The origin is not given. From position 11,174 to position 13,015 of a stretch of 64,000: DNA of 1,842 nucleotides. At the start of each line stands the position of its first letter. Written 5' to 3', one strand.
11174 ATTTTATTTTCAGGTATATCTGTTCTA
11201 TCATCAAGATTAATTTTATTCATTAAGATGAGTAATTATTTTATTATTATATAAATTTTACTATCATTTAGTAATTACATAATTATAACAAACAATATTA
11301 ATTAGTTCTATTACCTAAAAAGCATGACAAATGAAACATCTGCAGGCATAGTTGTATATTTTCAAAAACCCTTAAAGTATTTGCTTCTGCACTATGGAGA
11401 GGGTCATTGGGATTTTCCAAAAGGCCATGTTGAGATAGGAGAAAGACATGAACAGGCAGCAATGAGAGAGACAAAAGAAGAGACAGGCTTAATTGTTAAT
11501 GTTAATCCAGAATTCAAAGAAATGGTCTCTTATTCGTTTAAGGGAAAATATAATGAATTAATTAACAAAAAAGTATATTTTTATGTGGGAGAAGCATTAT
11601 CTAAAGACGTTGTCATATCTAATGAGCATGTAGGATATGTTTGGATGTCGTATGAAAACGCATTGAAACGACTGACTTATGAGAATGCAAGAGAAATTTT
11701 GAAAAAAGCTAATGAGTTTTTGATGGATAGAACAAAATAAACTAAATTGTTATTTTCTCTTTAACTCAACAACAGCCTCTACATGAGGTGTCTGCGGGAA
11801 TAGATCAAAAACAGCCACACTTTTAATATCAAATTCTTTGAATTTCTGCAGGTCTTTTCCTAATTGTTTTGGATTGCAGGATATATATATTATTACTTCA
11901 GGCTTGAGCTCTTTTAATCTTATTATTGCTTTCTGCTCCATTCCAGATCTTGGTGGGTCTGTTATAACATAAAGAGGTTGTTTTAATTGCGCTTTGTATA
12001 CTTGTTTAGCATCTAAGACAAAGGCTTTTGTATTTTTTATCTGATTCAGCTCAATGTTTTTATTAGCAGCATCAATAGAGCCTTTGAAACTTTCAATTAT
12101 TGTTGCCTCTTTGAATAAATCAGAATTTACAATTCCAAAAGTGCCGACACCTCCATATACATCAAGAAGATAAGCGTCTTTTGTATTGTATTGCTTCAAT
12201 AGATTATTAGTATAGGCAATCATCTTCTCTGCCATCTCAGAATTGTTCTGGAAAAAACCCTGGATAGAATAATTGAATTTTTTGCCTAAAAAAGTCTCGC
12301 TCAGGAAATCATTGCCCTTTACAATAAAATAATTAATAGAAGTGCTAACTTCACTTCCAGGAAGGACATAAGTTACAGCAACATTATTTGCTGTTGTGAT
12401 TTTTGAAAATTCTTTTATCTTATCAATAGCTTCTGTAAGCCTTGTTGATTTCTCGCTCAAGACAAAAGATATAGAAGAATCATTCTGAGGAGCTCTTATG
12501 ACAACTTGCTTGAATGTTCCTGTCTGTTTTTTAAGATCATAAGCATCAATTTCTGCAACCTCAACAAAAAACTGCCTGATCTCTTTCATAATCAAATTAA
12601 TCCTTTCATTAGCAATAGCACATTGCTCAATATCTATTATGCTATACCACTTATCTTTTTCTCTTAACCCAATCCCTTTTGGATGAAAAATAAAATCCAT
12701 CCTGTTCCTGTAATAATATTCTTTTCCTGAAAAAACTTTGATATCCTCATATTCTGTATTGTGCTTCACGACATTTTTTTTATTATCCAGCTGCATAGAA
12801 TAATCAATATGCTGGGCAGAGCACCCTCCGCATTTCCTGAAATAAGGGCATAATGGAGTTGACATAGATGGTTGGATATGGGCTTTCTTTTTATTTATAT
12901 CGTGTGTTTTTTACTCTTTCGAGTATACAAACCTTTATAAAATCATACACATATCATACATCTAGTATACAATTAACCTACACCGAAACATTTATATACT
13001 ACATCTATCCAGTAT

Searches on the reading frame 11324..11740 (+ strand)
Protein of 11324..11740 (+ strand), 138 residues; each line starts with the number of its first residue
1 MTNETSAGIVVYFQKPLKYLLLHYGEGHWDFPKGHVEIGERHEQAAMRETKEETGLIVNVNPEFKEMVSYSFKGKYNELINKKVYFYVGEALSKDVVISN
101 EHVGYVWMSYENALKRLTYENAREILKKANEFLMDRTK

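Call 70: search_protein_families(library=pfam, proteins=[window:11324-11740:+], max_evalue=0.001)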
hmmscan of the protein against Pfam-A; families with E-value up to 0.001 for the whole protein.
window:11324-11740:+ (138 aa): 1 family
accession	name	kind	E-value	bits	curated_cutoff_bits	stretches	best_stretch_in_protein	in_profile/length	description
PF00293.34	NUDIX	-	2.3e-17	63.7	21.1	1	7-127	6-132/134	NUDIX domain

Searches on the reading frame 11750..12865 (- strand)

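Call 70: search_protein_families(library=pfam, proteins=[window:11750-12865:-], max_evalue=0.001)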
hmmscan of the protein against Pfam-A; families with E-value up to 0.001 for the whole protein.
window:11750-12865:- (371 aa): 2 families
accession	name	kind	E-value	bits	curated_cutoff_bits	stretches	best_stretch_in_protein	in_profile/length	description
PF05958.17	tRNA_U5-meth_tr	-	4.1e-30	105.4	23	1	22-371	2-357/357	tRNA (Uracil-5-)-methyltransferase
PF03602.21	Cons_hypoth95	-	2.6e-06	27.7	24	1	221-346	34-169/182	Conserved hypothetical protein 95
